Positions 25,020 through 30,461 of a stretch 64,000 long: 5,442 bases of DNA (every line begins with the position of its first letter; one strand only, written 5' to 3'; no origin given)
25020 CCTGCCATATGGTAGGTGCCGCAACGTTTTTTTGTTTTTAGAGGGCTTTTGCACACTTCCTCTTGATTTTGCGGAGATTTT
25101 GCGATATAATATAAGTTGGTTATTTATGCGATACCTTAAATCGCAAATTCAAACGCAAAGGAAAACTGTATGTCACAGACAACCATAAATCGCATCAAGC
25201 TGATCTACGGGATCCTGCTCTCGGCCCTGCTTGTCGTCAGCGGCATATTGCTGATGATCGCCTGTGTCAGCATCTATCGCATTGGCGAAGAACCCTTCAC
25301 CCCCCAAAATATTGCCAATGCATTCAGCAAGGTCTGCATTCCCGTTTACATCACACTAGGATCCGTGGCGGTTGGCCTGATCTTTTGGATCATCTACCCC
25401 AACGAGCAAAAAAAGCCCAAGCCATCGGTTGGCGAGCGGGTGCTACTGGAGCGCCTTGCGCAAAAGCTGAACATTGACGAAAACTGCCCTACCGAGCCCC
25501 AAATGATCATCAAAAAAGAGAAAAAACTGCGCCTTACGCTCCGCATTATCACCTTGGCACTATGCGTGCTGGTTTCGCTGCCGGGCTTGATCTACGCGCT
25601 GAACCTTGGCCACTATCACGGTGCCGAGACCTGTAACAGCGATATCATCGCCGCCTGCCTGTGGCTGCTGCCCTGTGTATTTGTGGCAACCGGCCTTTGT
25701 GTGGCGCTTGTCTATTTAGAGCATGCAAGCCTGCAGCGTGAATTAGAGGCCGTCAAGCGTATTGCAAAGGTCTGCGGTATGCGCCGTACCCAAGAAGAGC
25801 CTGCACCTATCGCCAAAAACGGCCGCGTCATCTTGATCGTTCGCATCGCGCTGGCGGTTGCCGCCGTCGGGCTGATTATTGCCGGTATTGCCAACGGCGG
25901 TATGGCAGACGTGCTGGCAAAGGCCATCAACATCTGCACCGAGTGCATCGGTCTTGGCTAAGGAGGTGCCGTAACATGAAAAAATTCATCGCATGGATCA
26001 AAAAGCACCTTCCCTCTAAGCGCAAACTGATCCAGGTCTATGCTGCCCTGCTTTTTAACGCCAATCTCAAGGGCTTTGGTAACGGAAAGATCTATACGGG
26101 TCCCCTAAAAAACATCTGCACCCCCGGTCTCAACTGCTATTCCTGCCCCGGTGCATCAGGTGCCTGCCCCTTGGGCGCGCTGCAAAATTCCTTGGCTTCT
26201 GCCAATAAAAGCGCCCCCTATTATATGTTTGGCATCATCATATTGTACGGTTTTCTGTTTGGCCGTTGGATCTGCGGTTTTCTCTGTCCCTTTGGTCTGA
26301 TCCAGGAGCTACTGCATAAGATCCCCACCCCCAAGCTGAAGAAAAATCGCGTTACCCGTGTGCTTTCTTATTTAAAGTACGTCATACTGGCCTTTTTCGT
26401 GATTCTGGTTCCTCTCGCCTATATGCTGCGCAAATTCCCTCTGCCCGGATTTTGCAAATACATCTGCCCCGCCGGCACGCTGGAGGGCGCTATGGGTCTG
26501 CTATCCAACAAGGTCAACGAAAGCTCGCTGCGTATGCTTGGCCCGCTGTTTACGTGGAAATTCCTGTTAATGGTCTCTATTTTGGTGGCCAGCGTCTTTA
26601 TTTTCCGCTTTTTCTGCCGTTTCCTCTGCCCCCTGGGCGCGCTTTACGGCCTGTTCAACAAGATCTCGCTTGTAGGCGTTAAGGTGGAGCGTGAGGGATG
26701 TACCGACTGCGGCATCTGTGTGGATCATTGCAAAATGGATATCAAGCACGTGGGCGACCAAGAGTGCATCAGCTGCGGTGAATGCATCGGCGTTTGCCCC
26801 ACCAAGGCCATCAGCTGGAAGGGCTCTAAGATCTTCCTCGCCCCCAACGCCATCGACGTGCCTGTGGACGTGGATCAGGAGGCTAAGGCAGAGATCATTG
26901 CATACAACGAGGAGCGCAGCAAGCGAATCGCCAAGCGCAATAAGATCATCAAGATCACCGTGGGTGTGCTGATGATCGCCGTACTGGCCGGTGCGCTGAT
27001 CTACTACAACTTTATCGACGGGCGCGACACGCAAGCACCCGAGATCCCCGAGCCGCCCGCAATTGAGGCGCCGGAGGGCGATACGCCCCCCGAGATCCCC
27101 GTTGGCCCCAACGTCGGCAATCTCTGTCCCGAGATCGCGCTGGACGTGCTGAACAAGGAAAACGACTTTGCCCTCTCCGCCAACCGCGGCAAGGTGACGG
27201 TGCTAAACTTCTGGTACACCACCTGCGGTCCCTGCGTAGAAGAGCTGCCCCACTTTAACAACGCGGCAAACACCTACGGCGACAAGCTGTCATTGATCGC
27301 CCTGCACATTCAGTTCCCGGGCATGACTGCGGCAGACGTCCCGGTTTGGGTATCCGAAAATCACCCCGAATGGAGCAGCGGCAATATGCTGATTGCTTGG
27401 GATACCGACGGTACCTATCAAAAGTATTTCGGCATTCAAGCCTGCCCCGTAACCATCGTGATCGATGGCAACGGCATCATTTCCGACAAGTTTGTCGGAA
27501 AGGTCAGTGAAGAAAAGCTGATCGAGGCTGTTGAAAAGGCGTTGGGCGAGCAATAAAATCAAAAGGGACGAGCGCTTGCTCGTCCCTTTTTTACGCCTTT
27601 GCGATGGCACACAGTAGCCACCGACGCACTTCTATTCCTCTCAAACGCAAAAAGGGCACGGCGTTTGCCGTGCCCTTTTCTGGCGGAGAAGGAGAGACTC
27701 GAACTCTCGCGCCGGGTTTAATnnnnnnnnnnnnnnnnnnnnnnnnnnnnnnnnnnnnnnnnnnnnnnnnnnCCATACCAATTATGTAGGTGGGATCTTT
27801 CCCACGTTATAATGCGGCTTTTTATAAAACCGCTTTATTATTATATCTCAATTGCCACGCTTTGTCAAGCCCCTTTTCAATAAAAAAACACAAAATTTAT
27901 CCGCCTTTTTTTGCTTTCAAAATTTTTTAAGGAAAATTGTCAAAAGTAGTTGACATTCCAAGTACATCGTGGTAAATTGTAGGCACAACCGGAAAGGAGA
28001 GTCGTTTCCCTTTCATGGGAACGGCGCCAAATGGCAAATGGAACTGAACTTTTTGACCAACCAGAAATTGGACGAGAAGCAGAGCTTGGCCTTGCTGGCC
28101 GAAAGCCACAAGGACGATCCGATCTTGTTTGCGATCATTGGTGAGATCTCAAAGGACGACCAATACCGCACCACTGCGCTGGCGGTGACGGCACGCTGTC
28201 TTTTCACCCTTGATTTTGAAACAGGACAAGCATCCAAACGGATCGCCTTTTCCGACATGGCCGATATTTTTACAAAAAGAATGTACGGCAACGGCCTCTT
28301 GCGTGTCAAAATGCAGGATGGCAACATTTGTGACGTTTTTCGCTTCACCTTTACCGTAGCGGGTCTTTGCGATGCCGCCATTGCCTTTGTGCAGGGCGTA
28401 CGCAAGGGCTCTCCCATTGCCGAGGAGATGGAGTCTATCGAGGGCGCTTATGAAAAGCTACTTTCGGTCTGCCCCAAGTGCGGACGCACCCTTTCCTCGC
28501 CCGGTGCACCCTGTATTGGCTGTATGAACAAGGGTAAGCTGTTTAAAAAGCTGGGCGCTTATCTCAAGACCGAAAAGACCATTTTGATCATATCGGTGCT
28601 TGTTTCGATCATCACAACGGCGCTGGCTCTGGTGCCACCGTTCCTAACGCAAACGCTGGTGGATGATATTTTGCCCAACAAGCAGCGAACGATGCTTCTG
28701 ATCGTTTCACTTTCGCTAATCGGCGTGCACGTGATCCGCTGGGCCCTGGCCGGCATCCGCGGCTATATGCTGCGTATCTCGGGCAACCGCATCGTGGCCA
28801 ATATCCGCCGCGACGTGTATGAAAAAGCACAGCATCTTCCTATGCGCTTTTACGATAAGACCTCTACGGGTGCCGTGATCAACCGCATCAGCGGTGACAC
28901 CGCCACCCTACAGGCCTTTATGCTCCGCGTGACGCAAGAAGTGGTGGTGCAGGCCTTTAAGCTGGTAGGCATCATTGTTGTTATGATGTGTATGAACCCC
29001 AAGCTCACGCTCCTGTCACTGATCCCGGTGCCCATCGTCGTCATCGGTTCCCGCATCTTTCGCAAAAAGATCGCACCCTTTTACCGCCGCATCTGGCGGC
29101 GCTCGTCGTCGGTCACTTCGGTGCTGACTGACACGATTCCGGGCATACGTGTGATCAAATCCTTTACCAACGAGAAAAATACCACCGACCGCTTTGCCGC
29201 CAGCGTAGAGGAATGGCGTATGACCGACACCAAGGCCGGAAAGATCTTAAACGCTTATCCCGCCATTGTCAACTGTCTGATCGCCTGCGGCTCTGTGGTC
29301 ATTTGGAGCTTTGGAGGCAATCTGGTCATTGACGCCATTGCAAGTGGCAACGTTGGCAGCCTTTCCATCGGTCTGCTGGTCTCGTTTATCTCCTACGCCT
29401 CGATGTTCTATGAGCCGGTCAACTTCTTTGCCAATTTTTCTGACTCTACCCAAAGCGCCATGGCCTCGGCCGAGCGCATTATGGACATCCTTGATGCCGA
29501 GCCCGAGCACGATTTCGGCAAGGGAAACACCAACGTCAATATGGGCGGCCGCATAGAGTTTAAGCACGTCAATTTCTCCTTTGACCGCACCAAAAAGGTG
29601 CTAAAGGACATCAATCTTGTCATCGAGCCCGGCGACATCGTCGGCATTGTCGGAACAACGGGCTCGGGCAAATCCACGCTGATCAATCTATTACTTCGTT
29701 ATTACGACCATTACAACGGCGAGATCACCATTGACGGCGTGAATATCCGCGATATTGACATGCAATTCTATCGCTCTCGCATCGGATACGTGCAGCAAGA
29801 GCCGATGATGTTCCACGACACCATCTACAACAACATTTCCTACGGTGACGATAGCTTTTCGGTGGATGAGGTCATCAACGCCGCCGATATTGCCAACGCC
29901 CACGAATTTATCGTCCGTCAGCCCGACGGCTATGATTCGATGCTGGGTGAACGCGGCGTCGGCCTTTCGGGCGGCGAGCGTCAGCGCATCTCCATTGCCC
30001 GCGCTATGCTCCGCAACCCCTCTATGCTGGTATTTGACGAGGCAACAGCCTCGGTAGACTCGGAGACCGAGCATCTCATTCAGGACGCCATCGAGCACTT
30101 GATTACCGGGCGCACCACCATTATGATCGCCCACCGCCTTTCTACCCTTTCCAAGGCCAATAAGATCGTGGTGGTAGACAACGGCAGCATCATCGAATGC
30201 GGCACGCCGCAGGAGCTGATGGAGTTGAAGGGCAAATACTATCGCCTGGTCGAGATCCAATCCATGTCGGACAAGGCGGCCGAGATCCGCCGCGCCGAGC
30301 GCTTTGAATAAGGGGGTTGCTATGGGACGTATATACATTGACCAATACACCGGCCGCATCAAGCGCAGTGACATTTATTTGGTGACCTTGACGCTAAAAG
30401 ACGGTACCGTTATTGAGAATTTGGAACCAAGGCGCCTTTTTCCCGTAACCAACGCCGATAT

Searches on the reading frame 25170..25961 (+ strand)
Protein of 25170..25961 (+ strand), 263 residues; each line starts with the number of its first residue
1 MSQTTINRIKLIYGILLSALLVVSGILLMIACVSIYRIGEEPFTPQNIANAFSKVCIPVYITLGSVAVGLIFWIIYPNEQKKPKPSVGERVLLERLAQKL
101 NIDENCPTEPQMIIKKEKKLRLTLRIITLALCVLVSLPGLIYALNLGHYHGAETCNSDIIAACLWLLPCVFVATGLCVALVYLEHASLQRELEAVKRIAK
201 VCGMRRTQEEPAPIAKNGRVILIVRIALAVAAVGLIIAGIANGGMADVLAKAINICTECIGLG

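Call 4: search_protein_families(library=pfam, proteins=[window:25170-25961:+], max_evalue=0.1)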
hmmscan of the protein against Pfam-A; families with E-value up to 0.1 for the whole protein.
window:25170-25961:+ (263 aa): 1 family
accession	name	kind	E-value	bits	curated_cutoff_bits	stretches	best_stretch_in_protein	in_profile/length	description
PF07843.16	DUF1634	-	0.011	16.3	27.5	0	11-66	5-61/102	Protein of unknown function (DUF1634)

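Call 5: search_protein_families(library=ncbifam, proteins=[window:25170-25961:+], max_evalue=0.1)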
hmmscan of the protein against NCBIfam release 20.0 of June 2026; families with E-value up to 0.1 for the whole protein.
window:25170-25961:+ (263 aa): 3 families
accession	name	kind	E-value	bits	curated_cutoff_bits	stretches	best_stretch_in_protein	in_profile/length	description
NF040920.1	CD1871A_fam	domain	2.8e-09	36.7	32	1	227-263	2-38/38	CD1871A family CXXC motif-containing protein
NF047767.1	LBF_2804_fam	subfamily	0.0042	16.4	80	1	125-240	34-144/352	LBF_2804 family protein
NF045849.1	ICE_MMCAP2_0565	equivalog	0.021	14.5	40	1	7-76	7-77/80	Mbov_0395 family pilin-like conjugal transfer protein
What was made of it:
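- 25170..25961 (+): P4: membrane protein with five predicted helices and a conserved C-terminal tail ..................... (CD1871A-type CXXC, nt 25848-25958). NCBIfam NF040920 36.7 bits against a cutoff of 32 (call 5).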

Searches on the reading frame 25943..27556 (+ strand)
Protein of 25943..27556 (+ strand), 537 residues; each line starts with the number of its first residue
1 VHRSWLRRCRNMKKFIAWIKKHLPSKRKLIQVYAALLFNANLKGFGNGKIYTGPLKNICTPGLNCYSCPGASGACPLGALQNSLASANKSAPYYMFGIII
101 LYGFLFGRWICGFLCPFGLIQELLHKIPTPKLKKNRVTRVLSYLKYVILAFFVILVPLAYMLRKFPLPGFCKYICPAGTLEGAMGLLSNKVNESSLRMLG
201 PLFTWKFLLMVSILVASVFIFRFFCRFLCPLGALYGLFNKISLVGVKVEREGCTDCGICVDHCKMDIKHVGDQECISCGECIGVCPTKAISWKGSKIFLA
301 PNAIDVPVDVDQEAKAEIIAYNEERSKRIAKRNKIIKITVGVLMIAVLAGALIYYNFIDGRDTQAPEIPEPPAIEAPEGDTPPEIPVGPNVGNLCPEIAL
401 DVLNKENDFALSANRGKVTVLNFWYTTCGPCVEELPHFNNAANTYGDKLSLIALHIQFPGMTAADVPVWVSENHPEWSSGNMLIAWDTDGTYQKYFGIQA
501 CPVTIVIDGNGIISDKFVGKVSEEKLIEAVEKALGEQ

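Call 4: search_protein_families(library=pfam, proteins=[window:25943-27556:+], max_evalue=0.1)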
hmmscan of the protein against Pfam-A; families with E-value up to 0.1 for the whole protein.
window:25943-27556:+ (537 aa): 16 families
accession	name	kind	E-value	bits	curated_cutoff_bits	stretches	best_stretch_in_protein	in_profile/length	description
PF12801.12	Fer4_5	-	2e-20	72.9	22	3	95-134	8-47/48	4Fe-4S binding domain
PF08534.16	Redoxin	-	8.6e-15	55.2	26.6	1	391-524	2-139/148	Redoxin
PF00578.27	AhpC-TSA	-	4.3e-11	43.3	26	1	391-514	1-122/124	AhpC/TSA family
PF00085.26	Thioredoxin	-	5.9e-06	26.7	23.5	1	413-457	14-59/103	Thioredoxin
PF12838.12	Fer4_7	-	9.4e-06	26.4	27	1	275-294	2-21/52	4Fe-4S dicluster domain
PF13484.11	Fer4_16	-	1.6e-05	26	30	1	274-309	1-33/66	4Fe-4S double cluster binding domain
PF13187.11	Fer4_9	-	3.7e-05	24.1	27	3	273-290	35-52/52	4Fe-4S dicluster domain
PF00037.32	Fer4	-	7.5e-05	22.8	21.1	2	274-291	7-24/24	4Fe-4S binding domain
PF13905.12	Thioredoxin_8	-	0.00027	21.6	27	1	416-512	1-93/94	Thioredoxin-like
PF13237.11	Fer4_10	-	0.0007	19.9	25.5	2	272-296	6-22/53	4Fe-4S dicluster domain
PF25160.1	LdpA_Fe-S-bd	-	0.0031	17.7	27.6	1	268-291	21-44/49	LdpA Fe-S cluster-binding domain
PF13746.11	Fer4_18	-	0.0046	17.6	27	1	250-287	58-97/114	4Fe-4S dicluster domain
PF13098.12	Thioredoxin_2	-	0.0055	17.5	27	1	414-528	3-102/104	Thioredoxin-like domain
PF12797.12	Fer4_2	-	0.014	15.7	24.5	2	246-264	3-21/22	4Fe-4S binding domain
PF14697.11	Fer4_21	-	0.025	15.1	35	1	271-291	4-27/59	4Fe-4S dicluster domain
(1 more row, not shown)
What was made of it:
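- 25976..27556 (+): P5: NapH-like polyferredoxin membrane protein with an N-terminal four-Cys motif, three CX3CP motifs and two [4Fe-4S] motifs. It is fused through one more transmembrane helix to a TlpA-type thioredoxin (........, nt 27113-27514). Pfam Fer4_5 72.9 bits and Redoxin 55.2 bits (call 4).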

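Call 5: search_protein_families(library=ncbifam, proteins=[window:25943-27556:+], max_evalue=0.1)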
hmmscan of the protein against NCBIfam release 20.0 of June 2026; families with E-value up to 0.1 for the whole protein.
window:25943-27556:+ (537 aa): 46 families (the best 25 are shown)
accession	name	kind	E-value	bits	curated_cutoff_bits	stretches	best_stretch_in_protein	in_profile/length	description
TIGR02163.1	napH_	subfamily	5.2e-22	78.6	213.05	2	207-292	156-253/255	NapH/MauN family ferredoxin-type protein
NF002854.0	PRK03147.1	subfamily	6.2e-16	58.8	170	1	390-531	37-170/176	thiol-disulfide oxidoreductase ResA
NF007013.0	PRK09477.1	equivalog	1e-15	57.6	234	2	206-292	177-276/286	quinol dehydrogenase ferredoxin subunit NapH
NF041202.1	StoA_CxxC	exception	1.5e-10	41.2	210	1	412-529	48-160/163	endospore biogenesis thiol-disulfide oxidoreductase StoA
NF046105.1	TransRegNosR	equivalog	6.8e-10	37.9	1000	2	204-281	578-661/680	transcriptional regulator NosR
TIGR00385.1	dsbE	subfamily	1.9e-09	37.3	123.15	1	402-529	47-166/173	DsbE family thiol:disulfide interchange protein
NF041054.1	WAxxUGC_long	equivalog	8.9e-08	31.8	300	1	395-513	84-194/354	ResA-like WAxxUGC motif-containing protein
NF038196.1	ferrodoxin_EFR1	subfamily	8.4e-07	29.3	75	1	246-294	180-233/242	EFR1 family ferrodoxin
NF047696.1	ThlDiSintTplARhiz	equivalog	1.5e-06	28.1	230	1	407-456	88-138/219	thiol:disulfide interchange protein TlpA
NF011941.0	PRK15412.1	equivalog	2e-06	27.4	359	1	378-523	29-165/185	thiol:disulfide interchange protein DsbE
TIGR01068.1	thioredoxin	equivalog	3.6e-06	27.1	96.8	1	412-457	10-55/101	thioredoxin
NF045874.1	Vhu_polyferre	exception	1.6e-05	23.8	600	1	218-294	31-108/381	F420-non-reducing hydrogenase associated-polyferredoxin VhuB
NF010625.0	PRK14018.1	equivalog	2.2e-05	23.2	522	1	404-531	46-170/521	bifunctional peptide-methionine (S)-S-oxide reductase MsrA/peptide-methionine (R)-S-oxide reductase MsrB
NF047697.1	ThioredTrxAClost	equivalog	2.3e-05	24.5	140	1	412-456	13-57/105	thioredoxin TrxA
NF058577.1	FdxA_fam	equivalog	4e-05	23.7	65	1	270-297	4-31/52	4Fe-4S ferredoxin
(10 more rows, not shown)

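Call 39: find_homologous_proteins(query=window:25976-27556:+, max_evalue=1e-10)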
Query window:25976-27556:+ (526 aa): 8000 proteins with E <= 1e-10 among 8000 candidates; the best 120 are listed.
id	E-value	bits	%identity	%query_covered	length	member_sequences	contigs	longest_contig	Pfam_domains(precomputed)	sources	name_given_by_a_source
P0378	0.0e+0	1229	100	100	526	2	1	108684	PF12801.13,PF00085.27,PF08534.17,PF13484.12,PF12838.13,PF00578.28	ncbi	-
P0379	0.0e+0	1160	77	100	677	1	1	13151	PF12801.13,PF00085.27,PF08534.17,PF13905.13,PF13098.14,PF00578.28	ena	-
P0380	0.0e+0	1154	77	99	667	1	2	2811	PF12801.13,PF00085.27,PF08534.17,PF13905.13,PF13098.14,PF12838.13,PF00578.28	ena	-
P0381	2.2e-291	985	79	100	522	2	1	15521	PF12801.13,PF00085.27,PF08534.17,PF13905.13,PF00578.28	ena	-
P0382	7.5e-250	848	69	100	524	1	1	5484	PF12801.13,PF00085.27,PF08534.17,PF00037.33,PF13905.13,PF13098.14,PF00578.28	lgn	-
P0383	1.8e-247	840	68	99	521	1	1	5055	PF12801.13,PF00085.27,PF08534.17,PF00037.33,PF13905.13,PF13484.12,PF12838.13,PF00578.28,PF13237.12,PF13187.12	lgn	-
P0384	7.6e-245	832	67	100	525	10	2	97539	PF12801.13,PF00085.27,PF08534.17,PF00037.33,PF13905.13,PF13098.14,PF13484.12,PF00578.28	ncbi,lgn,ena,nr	ncbi:MAG: redoxin family protein [Clostridia bacterium]|nr:redoxin family protein [Clostridia bacter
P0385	1.5e-244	831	68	100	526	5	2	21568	PF12801.13,PF00085.27,PF08534.17,PF00037.33,PF13484.12,PF00578.28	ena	-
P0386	1.1e-243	828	68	100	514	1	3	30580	PF12801.13,PF08534.17,PF00037.33,PF13746.12,PF00578.28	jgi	-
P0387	2.2e-243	827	68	100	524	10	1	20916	PF12801.13,PF00085.27,PF08534.17,PF00037.33,PF13484.12,PF00578.28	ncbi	-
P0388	1.2e-242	825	66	99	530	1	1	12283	PF12801.13,PF00085.27,PF08534.17,PF00037.33,PF13905.13,PF12838.13,PF00578.28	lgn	-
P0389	5.8e-242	822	67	100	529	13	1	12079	PF12801.13,PF00085.27,PF08534.17,PF00037.33,PF13905.13,PF13484.12,PF12838.13,PF00578.28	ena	-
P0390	1.0e-241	822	68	100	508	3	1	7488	PF12801.13,PF00085.27,PF08534.17,PF00037.33,PF13905.13,PF13098.14,PF13484.12,PF12838.13,PF00578.28,PF13237.12,PF13187.12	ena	-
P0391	1.2e-241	821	66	100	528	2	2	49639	PF12801.13,PF00085.27,PF08534.17,PF00037.33,PF13484.12,PF12838.13,PF00578.28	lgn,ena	-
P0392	3.1e-241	820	68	100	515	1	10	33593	PF12801.13,PF08534.17,PF00037.33,PF13746.12,PF00578.28,PF13187.12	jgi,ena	-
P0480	7.9e-209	713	60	100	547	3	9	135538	PF12801.13,PF00085.27,PF08534.17,PF00037.33,PF13905.13,PF12838.13,PF00578.28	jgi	-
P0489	5.7e-204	697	60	99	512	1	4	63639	PF12801.13,PF08534.17,PF00037.33,PF13905.13,PF13484.12,PF12838.13,PF00578.28,PF25160.2,PF13237.12,PF13187.12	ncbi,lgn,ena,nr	ncbi:MAG: 4Fe-4S binding protein [Clostridia bacterium]|nr:4Fe-4S binding protein [Clostridia bacter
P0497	8.8e-202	690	59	99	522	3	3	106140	PF12801.13,PF00085.27,PF08534.17,PF00037.33,PF13905.13,PF12838.13,PF00578.28,PF13187.12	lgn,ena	-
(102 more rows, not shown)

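Call 56: find_encoding_contigs(protein=P0480, flank=10000, max_places=1)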
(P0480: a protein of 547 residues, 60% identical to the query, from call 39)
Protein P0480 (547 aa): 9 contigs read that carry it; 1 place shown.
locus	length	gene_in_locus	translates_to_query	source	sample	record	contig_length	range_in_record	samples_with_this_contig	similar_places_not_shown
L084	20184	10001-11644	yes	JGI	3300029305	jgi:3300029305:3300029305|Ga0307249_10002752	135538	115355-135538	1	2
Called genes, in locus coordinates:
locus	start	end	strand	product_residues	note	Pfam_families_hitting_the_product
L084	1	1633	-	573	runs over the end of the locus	PF02837:Glyco_hydro_2_N, PF22666:Glyco_hydro_2_N2, PF02836:Glyco_hydro_2_C (weak)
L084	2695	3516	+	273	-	PF02811:PHP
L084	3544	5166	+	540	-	PF00488:MutS_V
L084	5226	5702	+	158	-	PF13412:HTH_24 (faint), PF01037:AsnC_trans_reg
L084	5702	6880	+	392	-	PF00155:Aminotran_1_2, PF01041:DegT_DnrJ_EryC1, PF00266:Aminotran_5, PF01053:Cys_Met_Meta_PP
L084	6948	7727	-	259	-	PF03372:Exo_endo_phos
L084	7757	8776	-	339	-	PF27867:Membra_charge (weak)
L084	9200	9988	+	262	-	-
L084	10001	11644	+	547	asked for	PF12838:Fer4_7 (faint), PF12801:Fer4_5, PF00037:Fer4 (weak), PF00578:AhpC-TSA, PF08534:Redoxin, PF00085:Thioredoxin, PF13905:Thioredoxin_8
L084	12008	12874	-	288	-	PF01381:HTH_3, PF12844:HTH_19 (weak), PF13443:HTH_26 (faint)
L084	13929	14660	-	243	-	PF03009:GDPD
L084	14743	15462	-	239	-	PF00106:adh_short, PF08659:KR, PF13460:NAD_binding_10 (weak), PF13561:adh_short_C2, PF23441:SDR (weak)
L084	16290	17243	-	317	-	PF00583:Acetyltransf_1, PF13673:Acetyltransf_10 (weak), PF13508:Acetyltransf_7 (weak), PF08445:FR47 (faint), PF13527:Acetyltransf_9 (faint), PF13508:Acetyltransf_7 (weak)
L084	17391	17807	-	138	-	PF01196:Ribosomal_L17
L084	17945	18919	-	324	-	PF01193:RNA_pol_L, PF01000:RNA_pol_A_bac, PF03118:RNA_pol_A_CTD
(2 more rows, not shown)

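Call 57: find_encoding_contigs(protein=P0497, flank=10000, max_places=1)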
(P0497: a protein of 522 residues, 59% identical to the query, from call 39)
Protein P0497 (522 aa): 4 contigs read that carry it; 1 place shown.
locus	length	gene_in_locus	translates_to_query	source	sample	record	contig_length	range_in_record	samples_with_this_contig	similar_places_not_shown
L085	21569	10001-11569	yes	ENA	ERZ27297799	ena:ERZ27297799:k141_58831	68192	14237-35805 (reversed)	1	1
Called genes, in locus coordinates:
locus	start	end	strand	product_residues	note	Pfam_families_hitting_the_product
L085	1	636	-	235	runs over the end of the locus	PF01381:HTH_3, PF12844:HTH_19, PF13443:HTH_26, PF13560:HTH_31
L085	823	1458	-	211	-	PF01066:CDP-OH_P_transf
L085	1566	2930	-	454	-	PF00919:UPF0004, PF04055:Radical_SAM, PF18693:TRAM_2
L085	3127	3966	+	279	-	PF14808:TMEM164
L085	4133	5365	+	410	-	PF01381:HTH_3, PF12844:HTH_19, PF13443:HTH_26, PF13560:HTH_31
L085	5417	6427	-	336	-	PF01545:Cation_efflux, PF16916:ZT_dimer (weak)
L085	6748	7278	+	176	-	PF00440:TetR_N, PF14278:TetR_C_8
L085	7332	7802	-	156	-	-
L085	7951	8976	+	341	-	PF01212:Beta_elim_lyase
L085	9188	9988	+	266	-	-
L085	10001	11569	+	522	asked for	PF12838:Fer4_7 (faint), PF13187:Fer4_9 (faint), PF12801:Fer4_5, PF00037:Fer4 (weak), PF08534:Redoxin, PF00085:Thioredoxin, PF00578:AhpC-TSA, PF13905:Thioredoxin_8 (weak)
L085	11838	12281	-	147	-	-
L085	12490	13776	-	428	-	-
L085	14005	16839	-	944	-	PF00578:AhpC-TSA, PF08534:Redoxin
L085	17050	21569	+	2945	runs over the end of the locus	PF00082:Peptidase_S8, PF02225:PA, PF06280:fn3_5, PF02368:Big_2 (weak), PF13306:LRR_5, PF13855:LRR_8 (faint), PF13306:LRR_5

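Call 58: find_encoding_contigs(protein=P0489, flank=10000, max_places=1)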
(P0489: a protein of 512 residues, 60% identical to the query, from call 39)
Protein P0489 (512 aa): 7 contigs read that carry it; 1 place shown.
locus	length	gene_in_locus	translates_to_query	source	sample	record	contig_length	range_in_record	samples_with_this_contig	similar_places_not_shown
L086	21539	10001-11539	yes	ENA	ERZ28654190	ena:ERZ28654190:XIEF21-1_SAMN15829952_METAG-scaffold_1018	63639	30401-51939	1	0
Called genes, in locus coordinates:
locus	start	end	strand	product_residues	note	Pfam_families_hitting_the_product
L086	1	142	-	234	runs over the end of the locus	PF00814:TsaD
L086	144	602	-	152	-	PF02367:TsaE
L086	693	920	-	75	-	PF05979:DUF896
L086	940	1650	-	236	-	PF21778:DUF6873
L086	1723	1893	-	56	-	PF00830:Ribosomal_L28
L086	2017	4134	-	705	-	-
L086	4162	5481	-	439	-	PF00919:UPF0004, PF04055:Radical_SAM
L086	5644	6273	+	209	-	PF14681:UPRTase, PF00156:Pribosyltran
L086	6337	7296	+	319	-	PF01479:S4 (weak), PF00849:PseudoU_synth_2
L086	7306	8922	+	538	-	PF20154:LNT_N, PF00795:CN_hydrolase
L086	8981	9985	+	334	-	-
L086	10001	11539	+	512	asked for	PF13187:Fer4_9 (faint), PF13237:Fer4_10 (faint), PF12801:Fer4_5, PF00037:Fer4 (weak), PF12838:Fer4_7 (weak), PF13484:Fer4_16 (weak), PF00578:AhpC-TSA, PF08534:Redoxin, +2 more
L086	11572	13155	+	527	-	PF00474:SSF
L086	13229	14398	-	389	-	-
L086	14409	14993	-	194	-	PF13620:CarboxypepD_reg (weak), PF17802:SpaA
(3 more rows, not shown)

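Call 72: find_encoding_contigs(protein=P0378, flank=9000, max_places=1)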
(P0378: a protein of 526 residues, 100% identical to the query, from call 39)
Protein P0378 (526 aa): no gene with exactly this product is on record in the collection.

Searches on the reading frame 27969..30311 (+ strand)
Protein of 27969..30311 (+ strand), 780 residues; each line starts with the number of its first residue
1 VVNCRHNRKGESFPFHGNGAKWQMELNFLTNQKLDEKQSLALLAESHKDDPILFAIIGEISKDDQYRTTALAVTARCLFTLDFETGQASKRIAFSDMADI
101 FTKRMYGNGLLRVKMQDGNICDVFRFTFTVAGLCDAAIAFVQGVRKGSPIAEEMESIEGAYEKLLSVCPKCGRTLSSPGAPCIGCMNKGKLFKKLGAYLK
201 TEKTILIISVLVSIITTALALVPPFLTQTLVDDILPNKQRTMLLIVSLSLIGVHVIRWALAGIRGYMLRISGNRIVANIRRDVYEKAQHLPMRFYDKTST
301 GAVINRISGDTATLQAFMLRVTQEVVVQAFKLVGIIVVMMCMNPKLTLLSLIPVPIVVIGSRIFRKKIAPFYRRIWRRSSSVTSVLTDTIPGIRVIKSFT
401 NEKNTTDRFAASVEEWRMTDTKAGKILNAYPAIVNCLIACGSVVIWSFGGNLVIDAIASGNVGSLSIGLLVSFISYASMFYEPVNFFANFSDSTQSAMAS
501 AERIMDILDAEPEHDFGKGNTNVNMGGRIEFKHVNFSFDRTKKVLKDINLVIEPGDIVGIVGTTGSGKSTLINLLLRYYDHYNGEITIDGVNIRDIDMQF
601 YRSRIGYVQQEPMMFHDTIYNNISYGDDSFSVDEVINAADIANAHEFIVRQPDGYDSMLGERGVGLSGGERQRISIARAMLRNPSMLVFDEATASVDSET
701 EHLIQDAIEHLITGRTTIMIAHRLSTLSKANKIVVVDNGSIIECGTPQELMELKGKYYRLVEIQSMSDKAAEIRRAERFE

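Call 25: search_protein_families(library=pfam, proteins=[window:27969-30311:+], max_evalue=0.00001)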
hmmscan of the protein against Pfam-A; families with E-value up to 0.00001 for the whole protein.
window:27969-30311:+ (780 aa): 2 families
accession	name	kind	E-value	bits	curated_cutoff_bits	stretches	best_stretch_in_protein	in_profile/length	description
PF00664.28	ABC_membrane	-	1.3e-47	163.2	28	1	206-484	1-274/274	ABC transporter transmembrane region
PF00005.33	ABC_tran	-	5.2e-31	108.5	25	1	545-694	1-137/137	ABC transporter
